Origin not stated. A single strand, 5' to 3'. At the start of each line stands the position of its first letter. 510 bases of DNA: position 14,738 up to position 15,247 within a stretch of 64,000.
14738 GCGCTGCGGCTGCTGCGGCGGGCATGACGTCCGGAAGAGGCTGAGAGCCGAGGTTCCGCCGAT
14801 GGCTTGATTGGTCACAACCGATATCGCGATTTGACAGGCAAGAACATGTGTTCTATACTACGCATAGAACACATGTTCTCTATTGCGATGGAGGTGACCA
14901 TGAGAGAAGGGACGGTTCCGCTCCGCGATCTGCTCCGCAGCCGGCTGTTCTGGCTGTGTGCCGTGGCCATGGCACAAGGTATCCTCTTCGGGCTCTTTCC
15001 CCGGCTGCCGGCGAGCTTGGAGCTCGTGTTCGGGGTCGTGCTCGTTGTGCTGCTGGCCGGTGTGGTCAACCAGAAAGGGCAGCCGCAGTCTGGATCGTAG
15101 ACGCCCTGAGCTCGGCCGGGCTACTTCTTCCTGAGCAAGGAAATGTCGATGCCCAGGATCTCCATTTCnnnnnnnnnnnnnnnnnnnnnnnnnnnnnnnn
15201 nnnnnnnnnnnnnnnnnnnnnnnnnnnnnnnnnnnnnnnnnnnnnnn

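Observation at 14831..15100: SOS-box promoter driving a 70-aa two-TM membrane protein; same promoter design as recA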

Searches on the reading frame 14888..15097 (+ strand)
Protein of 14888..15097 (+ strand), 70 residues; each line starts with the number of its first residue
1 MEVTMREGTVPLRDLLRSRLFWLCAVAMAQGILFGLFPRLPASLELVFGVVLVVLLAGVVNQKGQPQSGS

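Call 10: find_homologous_proteins(query=window:14900-15097:+, max_evalue=10)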
Query seq(66 aa) (66 aa): 16 proteins with E <= 10 among 16 candidates.
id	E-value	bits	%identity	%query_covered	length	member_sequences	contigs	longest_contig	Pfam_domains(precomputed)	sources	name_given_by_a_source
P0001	7.9e-31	122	89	100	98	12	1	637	-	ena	-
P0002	6.9e-30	119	88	100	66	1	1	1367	-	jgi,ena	-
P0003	1.1e-27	112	82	100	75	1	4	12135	-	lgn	-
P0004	1.1e-27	112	82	100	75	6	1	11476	-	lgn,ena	-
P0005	7.4e-27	110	80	100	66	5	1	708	-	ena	-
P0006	7.7e-26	107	77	100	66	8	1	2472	-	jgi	jgi:hypothetical protein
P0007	1.0e-25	106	80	100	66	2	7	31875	-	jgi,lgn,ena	-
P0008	2.7e-25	105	79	100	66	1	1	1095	-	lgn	-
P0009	6.2e-25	104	82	94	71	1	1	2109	-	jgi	jgi:hypothetical protein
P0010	2.0e-24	102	77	98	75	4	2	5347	-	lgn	-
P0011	2.4e-24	102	76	100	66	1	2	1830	-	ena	-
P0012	1.4e-22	96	74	100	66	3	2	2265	-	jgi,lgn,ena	jgi:hypothetical protein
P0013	2.7e-22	95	73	100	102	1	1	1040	-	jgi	jgi:hypothetical protein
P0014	2.6e-20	89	71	95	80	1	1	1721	-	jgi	jgi:hypothetical protein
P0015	1.2e-19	87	78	88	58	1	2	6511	-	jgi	jgi:hypothetical protein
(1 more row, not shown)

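Call 11: search_protein_families(library=pfam, proteins=[window:14888-15097:+], max_evalue=0.01)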
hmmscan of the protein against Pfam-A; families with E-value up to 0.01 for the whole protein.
seq(70 aa): 0 families

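Call 13: find_encoding_contigs(protein=P0007, flank=10000, max_places=6)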
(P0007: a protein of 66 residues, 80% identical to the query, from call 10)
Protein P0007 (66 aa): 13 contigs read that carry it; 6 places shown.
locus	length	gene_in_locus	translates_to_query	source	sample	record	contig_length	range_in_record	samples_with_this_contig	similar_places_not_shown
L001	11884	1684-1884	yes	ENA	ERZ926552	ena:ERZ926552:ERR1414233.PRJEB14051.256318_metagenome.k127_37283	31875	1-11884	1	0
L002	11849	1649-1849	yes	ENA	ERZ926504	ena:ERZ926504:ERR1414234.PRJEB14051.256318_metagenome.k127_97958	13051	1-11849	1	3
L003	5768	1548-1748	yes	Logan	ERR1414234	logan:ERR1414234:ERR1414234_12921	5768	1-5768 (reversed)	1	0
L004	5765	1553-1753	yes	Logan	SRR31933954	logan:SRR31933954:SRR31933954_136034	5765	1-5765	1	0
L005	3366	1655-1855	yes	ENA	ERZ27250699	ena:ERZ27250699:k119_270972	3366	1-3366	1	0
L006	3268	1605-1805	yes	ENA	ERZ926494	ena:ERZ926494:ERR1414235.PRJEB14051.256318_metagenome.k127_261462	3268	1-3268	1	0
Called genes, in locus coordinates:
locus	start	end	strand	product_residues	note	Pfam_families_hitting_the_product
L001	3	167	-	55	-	?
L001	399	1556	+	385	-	PF01546:Peptidase_M20, PF07687:M20_dimer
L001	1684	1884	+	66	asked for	-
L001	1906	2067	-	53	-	-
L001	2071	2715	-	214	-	PF04199:Cyclase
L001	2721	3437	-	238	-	PF00106:adh_short, PF08659:KR, PF01370:Epimerase, PF13561:adh_short_C2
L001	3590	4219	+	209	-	PF00440:TetR_N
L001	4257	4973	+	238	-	PF00005:ABC_tran, PF13304:AAA_21 (weak)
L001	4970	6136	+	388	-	PF12679:ABC2_membrane_2, PF12698:ABC2_membrane_3, PF01061:ABC2_membrane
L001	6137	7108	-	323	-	PF02685:Glucokinase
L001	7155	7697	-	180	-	PF12867:DinB_2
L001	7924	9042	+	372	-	-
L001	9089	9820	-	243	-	PF17115:Toast_rack_N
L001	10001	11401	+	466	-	PF02347:GDC-P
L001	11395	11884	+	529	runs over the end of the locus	PF02347:GDC-P (weak), PF00266:Aminotran_5, PF21478:GcvP2_C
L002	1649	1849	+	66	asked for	-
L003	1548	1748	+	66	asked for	-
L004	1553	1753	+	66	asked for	-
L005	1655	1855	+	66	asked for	-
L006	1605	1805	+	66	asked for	-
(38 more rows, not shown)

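Call 14: find_encoding_contigs(protein=P0003, flank=6000, max_places=4)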
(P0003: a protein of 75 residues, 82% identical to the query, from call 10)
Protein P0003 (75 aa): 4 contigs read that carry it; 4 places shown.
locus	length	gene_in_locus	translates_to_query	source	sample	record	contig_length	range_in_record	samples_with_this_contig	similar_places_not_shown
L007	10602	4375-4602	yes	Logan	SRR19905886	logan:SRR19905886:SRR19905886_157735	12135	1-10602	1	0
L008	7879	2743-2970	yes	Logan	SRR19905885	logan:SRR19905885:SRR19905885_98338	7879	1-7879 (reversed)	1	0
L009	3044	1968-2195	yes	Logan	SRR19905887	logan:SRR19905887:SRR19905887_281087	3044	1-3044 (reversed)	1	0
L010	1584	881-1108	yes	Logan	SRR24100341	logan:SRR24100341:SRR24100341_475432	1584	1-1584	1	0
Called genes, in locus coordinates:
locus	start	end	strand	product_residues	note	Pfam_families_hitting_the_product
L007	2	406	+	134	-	?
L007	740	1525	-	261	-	PF04203:Sortase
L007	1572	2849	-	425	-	PF00275:EPSP_synthase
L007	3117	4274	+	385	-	PF01546:Peptidase_M20, PF07687:M20_dimer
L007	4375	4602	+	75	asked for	-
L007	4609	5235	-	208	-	PF04199:Cyclase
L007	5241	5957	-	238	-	PF00106:adh_short, PF08659:KR, PF01370:Epimerase (weak), PF13561:adh_short_C2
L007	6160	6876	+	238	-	PF00005:ABC_tran, PF13304:AAA_21 (weak)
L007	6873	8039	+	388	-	PF12679:ABC2_membrane_2, PF12698:ABC2_membrane_3, PF01061:ABC2_membrane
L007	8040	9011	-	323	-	PF02685:Glucokinase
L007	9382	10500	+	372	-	PF00583:Acetyltransf_1 (faint)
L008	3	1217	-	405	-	?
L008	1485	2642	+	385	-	PF01546:Peptidase_M20, PF07687:M20_dimer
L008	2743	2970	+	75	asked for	-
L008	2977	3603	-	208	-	PF04199:Cyclase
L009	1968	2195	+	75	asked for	-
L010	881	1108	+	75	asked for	-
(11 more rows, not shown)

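Call 15: find_encoding_contigs(protein=P0015, flank=5000, max_places=2)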
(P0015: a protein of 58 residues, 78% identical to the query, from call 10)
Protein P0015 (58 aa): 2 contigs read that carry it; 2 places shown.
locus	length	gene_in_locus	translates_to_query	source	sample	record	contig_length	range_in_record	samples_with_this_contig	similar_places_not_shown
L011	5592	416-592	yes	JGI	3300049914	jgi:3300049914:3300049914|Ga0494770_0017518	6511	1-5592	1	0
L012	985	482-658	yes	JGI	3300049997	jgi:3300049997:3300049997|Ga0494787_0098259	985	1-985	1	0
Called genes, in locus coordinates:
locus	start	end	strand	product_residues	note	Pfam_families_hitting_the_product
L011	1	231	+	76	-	?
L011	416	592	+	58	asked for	-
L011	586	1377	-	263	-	PF01182:Glucosamine_iso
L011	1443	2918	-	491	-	PF00479:G6PD_N, PF02781:G6PD_C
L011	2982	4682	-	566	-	PF00342:PGI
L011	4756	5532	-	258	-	PF00480:ROK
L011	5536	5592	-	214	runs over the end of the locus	PF04199:Cyclase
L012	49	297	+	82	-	PF00881:Nitroreductase, PF14512:TM1586_NiRdase (weak)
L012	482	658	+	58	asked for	-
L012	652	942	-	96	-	PF01182:Glucosamine_iso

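Call 16: find_encoding_contigs(protein=P0010, flank=5000, max_places=2)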
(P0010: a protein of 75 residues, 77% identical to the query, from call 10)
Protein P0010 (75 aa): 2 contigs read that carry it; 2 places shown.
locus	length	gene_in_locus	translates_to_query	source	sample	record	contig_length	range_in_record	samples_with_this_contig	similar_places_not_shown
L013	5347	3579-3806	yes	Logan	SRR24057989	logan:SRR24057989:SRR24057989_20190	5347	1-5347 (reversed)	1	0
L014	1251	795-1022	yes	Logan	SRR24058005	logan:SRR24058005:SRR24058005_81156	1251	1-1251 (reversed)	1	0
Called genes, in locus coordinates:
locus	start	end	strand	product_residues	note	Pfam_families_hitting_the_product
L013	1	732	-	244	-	?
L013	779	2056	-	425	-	PF00275:EPSP_synthase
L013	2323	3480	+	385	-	PF01546:Peptidase_M20, PF07687:M20_dimer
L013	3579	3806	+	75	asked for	-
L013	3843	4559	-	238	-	PF00106:adh_short, PF08659:KR (weak), PF01370:Epimerase (weak), PF13561:adh_short_C2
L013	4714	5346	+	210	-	PF00440:TetR_N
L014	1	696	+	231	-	?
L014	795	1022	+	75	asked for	-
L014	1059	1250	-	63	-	?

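Call 17: find_encoding_contigs(protein=P0012, flank=3000, max_places=2)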
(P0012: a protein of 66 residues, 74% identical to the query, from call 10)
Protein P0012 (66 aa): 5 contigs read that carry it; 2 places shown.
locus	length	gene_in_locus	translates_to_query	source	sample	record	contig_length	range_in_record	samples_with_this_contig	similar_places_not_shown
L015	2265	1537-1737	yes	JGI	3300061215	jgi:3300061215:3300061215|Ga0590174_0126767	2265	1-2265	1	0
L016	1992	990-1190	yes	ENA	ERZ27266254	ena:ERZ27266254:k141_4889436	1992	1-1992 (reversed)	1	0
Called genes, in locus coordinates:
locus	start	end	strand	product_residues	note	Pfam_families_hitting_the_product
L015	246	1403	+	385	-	PF01546:Peptidase_M20, PF07687:M20_dimer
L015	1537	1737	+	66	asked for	-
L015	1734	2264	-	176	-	?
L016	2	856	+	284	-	?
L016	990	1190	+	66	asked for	-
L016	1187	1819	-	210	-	PF04199:Cyclase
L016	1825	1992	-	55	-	?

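Call 18: find_encoding_contigs(protein=P0014, flank=3000, max_places=2)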
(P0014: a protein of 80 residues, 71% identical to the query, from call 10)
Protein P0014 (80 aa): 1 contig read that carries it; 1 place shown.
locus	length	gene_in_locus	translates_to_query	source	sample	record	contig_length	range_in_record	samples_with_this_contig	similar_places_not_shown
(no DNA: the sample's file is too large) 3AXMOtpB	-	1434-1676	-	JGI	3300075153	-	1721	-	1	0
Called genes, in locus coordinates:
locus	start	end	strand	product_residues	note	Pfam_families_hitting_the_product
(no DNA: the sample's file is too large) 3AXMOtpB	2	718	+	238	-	?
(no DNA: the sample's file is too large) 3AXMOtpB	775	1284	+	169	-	PF00881:Nitroreductase, PF14512:TM1586_NiRdase (weak)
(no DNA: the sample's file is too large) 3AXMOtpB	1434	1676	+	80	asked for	-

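Call 19: find_encoding_contigs(protein=P0006, flank=3000, max_places=2)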
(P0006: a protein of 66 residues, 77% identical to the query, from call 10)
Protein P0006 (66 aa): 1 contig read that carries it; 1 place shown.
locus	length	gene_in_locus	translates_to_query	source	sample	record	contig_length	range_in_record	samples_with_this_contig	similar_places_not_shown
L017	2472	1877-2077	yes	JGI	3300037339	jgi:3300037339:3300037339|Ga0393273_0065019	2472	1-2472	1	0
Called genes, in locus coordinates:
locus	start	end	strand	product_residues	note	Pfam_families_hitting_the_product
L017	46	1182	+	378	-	PF01546:Peptidase_M20, PF07687:M20_dimer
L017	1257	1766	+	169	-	PF00881:Nitroreductase, PF14512:TM1586_NiRdase (weak)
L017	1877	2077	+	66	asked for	-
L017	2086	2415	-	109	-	PF01182:Glucosamine_iso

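Call 22: find_related_loci(query=A1, collection=genome_contigs, flank=10000)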
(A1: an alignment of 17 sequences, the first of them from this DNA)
Query A1 (66 aa) in genome_contigs; peptide patterns used: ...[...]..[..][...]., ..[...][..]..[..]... (x = any residue, [..] = any of these).
63 stretches matched a pattern; 1 encode a relative of the query (tblastn E <= 1e-3); 1 distinct loci.
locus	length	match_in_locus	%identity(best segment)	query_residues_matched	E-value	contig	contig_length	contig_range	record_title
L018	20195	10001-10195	77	1-65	1e-30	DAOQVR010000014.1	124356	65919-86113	MAG TPA_asm: Anaerolineae bacterium isolate AMR_MDS_1083 NODE_150_length_124356_cov_29.474051, whole genome shotgun sequ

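Call 28: search_protein_representatives(alignment_id=A1)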
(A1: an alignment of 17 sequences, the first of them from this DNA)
Query: 17 sequences, 75 profile positions. Proteins with E-value up to 0.001 (for the whole library): 22; up to 1e-10: 3; up to 1e-30: 1. The best 22 are listed.
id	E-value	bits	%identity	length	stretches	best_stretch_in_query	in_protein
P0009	5.7e-38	144.6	-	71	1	1-71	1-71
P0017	1.4e-22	95.2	-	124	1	10-72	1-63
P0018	1.6e-12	63.0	-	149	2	17-66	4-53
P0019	5.8e-09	51.6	-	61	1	10-68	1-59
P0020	6.3e-08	48.3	-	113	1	11-71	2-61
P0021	1.3e-07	47.3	-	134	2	20-61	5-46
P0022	4.7e-07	45.5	-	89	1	19-74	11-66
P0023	8.6e-07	44.7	-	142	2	17-63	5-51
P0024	1.2e-06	44.2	-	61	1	22-67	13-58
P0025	5.6e-06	42.1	-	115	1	13-74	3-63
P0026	8.6e-06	41.5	-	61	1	13-63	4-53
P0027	9.3e-06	41.3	-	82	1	11-68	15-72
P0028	9.5e-06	41.3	-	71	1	17-69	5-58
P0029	1.1e-05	41.1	-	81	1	20-70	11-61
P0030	1.7e-05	40.5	-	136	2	17-63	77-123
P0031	2.4e-05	40.0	-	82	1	17-71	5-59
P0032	5.6e-05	38.9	-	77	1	18-66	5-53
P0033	6.7e-05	38.6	-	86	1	18-65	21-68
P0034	8.2e-05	38.3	-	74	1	17-68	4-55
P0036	1.7e-04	37.3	-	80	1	17-60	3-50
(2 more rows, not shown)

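Call 30: search_protein_families(library=pfam, alignment_id=A2, max_evalue=1)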
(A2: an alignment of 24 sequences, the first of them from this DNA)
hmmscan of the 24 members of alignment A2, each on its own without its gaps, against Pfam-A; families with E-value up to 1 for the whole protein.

A. member 1, seq(66 aa): 0 families

B. families by the number of members that match (of 24 scanned): 31 families (the first 25 are shown)
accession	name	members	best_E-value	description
PF04932.20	Wzy_C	5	0.006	O-Antigen ligase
PF25612.1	DUF7940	3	0.00088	Family of unknown function (DUF7940)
PF11364.13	DUF3165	2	0.03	Protein of unknown function (DUF3165)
PF10947.13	DUF2628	2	0.11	Protein of unknown function (DUF2628)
PF00771.25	FHIPEP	2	0.12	FHIPEP family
PF04531.18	Phage_holin_1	2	0.33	Bacteriophage holin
PF03594.19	BenE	1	0.0067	Benzoate membrane transport protein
PF11295.13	DUF3096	1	0.013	Protein of unknown function (DUF3096)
PF14023.12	Bestrophin-like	1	0.021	Bestrophin-like domain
PF17895.7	Dicer_N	1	0.037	Giardia Dicer N-terminal domain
PF20967.2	MASE7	1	0.041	MASE7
PF11174.13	DUF2970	1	0.044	Protein of unknown function (DUF2970)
PF20556.3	DUF6768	1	0.052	Family of unknown function (DUF6768)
PF02694.21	UPF0060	1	0.053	Uncharacterised BCR, YnfA/UPF0060 family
PF12679.13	ABC2_membrane_2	1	0.054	ABC-2 family transporter protein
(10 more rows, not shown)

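Call 31: search_protein_families(library=phrogs, alignment_id=A2, max_evalue=1)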
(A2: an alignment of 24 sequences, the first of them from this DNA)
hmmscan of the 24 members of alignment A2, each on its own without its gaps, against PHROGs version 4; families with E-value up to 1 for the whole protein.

A. member 1, seq(66 aa): 0 families

B. families by the number of members that match (of 24 scanned): 26 families (the first 25 are shown)
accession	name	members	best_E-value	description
phrog_297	-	8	0.015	holin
phrog_5847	-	3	0.0002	holin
phrog_14607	-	3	0.00091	holin/anti-holin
phrog_2193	-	3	0.18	-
phrog_24480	-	2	0.034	-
phrog_20455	-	2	0.046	-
phrog_31977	-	2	0.34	-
phrog_23303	-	1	0.0014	-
phrog_18607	-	1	0.0094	-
phrog_34210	-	1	0.025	-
phrog_37631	-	1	0.03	-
phrog_20640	-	1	0.033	-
phrog_30846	-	1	0.048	-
phrog_11815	-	1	0.049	-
phrog_15996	-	1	0.11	-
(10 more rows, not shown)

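Call 32: search_protein_families(library=phrogs, proteins=[P0027, P0031, P0034, P0032, P0028, P0036, P0022, P0033, P0019, P0024], max_evalue=0.1)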
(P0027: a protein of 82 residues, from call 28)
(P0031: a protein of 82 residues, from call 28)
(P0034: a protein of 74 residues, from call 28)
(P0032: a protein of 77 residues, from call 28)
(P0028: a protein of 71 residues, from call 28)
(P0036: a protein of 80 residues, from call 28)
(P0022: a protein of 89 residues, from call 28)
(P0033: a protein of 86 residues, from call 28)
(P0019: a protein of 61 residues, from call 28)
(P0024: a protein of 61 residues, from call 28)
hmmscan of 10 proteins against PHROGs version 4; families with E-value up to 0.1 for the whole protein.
P0027 (82 aa): 0 families

P0031 (82 aa): 0 families

P0034 (74 aa): 3 families
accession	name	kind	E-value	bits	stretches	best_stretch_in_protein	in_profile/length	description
phrog_5847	-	lysis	0.032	15.5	1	4-72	1-73/79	holin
phrog_20640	-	unknown function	0.033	14.9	1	9-63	3-55/82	-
phrog_297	-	lysis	0.041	14.8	1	4-49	11-63/176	holin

P0032 (77 aa): 2 families
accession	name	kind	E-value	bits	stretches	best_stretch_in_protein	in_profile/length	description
phrog_18607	-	unknown function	0.0094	17.1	1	3-45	15-58/59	-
phrog_297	-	lysis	0.015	16.2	1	4-51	11-65/176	holin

P0028 (71 aa): 1 family
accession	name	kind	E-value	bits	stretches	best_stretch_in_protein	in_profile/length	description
phrog_30846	-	unknown function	0.048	14.4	1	28-56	113-143/193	-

P0036 (80 aa): 2 families
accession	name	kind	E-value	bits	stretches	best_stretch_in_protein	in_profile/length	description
phrog_24480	-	unknown function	0.034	15.2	1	31-60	15-44/63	-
phrog_20455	-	unknown function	0.071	14.4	1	8-43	9-44/64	-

P0022 (89 aa): 1 family
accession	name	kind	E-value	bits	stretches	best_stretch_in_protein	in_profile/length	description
phrog_297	-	lysis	0.044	14.7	1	13-62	15-71/176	holin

P0033 (86 aa): 0 families

P0019 (61 aa): 1 family
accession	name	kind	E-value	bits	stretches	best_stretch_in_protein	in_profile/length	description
phrog_23303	-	unknown function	0.0014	19.1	1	33-61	5-31/36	-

P0024 (61 aa): 0 families

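Call 33: search_dna_similar(query=P0034, collection=phages, mode=protein, max_evalue=1)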
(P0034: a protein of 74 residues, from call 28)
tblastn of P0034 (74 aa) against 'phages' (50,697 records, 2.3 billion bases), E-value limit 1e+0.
No match.

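Call 36: find_homologous_proteins(query=A3, max_evalue=0.001)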
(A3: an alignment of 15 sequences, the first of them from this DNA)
Query A3 (15 sequences) (66 aa, profile of the alignment): 969 proteins with E <= 0.001 among 8000 candidates; the best 120 are listed.
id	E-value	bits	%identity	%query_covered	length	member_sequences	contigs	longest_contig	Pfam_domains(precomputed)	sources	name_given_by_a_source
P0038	7.7e-50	184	37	89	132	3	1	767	-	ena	-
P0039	5.1e-40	153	42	68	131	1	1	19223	-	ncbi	-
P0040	6.1e-40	152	46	70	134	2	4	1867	-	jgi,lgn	-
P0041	6.8e-39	149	35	73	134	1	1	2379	-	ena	-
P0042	8.5e-38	145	31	73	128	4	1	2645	-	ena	-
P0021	1.1e-37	145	40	68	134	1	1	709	-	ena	-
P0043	1.7e-37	145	43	53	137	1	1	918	-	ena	-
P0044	9.1e-37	142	33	82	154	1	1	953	-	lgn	-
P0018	7.5e-36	139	38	80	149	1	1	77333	-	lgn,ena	-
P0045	1.4e-34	135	35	79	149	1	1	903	-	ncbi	-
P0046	3.2e-34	134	38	70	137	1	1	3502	-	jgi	jgi:uncharacterized membrane protein HdeD (DUF308 family)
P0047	9.0e-34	133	43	64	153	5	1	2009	-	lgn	-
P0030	1.7e-33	132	32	80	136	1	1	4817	-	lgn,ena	-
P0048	2.3e-33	131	30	85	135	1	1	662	-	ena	-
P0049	3.0e-32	128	40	85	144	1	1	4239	-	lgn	-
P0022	2.2e-27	112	40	100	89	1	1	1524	-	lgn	-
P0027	2.3e-26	109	41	82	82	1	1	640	-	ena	-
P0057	9.1e-26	107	43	89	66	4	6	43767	-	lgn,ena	-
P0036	1.4e-25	106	46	67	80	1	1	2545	-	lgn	-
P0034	2.4e-25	106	36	88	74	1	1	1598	-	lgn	-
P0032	6.5e-25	104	38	88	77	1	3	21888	-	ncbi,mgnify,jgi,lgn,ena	mgnify:CR=1 FL=1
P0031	2.8e-24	102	41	89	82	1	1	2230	-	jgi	jgi:hypothetical protein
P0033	2.5e-23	99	39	77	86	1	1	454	-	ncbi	-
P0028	5.9e-23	98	39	80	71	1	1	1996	-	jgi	jgi:hypothetical protein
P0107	2.8e-22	96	41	68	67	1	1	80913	-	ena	-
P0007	2.9e-22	96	80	100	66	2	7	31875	-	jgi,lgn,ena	-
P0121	7.7e-22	94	39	74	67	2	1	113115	-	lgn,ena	-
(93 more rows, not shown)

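Call 37: find_encoding_contigs(protein=P0057, flank=8000, max_places=3)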
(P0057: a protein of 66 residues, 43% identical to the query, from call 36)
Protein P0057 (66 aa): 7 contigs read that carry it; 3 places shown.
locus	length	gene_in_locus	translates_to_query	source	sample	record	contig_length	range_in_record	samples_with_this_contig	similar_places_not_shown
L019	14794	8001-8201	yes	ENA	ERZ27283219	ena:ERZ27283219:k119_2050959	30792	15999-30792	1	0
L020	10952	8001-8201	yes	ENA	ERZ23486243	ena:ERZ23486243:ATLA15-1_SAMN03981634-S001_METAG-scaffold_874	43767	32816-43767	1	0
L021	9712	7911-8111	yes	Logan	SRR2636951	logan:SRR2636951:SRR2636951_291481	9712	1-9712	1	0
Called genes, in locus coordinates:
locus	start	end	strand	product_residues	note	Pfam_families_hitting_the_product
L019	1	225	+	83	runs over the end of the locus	-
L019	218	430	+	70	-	-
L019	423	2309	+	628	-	PF12705:PDDEXK_1 (faint), PF01079:Hint (weak), PF07591:PT-HINT (weak), PF14890:Intein_splicing, PF14528:LAGLIDADG_3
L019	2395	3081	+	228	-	PF01541:GIY-YIG, PF07460:NUMOD3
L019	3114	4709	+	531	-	PF04860:Phage_portal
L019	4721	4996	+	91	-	-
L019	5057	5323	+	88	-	-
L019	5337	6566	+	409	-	-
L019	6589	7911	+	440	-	PF17236:SU10_MCP (weak)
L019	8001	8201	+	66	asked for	-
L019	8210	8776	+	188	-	-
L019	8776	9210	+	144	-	-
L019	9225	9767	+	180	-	PF14520:HHH_5 (weak)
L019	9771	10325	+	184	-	-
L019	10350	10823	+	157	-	-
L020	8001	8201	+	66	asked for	-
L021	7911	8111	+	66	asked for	-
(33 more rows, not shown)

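Call 38: find_encoding_contigs(protein=P0121, flank=8000, max_places=2)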
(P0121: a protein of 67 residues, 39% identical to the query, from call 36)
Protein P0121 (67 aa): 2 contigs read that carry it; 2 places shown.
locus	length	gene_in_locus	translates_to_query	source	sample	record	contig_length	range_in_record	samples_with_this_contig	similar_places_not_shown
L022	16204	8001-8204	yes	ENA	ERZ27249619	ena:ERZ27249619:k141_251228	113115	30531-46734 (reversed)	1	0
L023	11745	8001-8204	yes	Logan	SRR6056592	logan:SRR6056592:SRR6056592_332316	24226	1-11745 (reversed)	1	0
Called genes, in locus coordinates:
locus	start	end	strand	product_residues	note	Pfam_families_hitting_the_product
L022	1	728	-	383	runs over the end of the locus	-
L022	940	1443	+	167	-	-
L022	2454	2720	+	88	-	-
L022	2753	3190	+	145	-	PF00588:SpoU_methylase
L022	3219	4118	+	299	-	PF10127:RlaP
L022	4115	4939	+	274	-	PF07505:DUF5131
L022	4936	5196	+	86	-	-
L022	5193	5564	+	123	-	-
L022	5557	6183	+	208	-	-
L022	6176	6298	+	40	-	-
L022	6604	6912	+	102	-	-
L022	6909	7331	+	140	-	PF13560:HTH_31, PF01381:HTH_3, PF12844:HTH_19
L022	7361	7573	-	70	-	-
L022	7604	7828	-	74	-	-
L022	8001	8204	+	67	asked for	-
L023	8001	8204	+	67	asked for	-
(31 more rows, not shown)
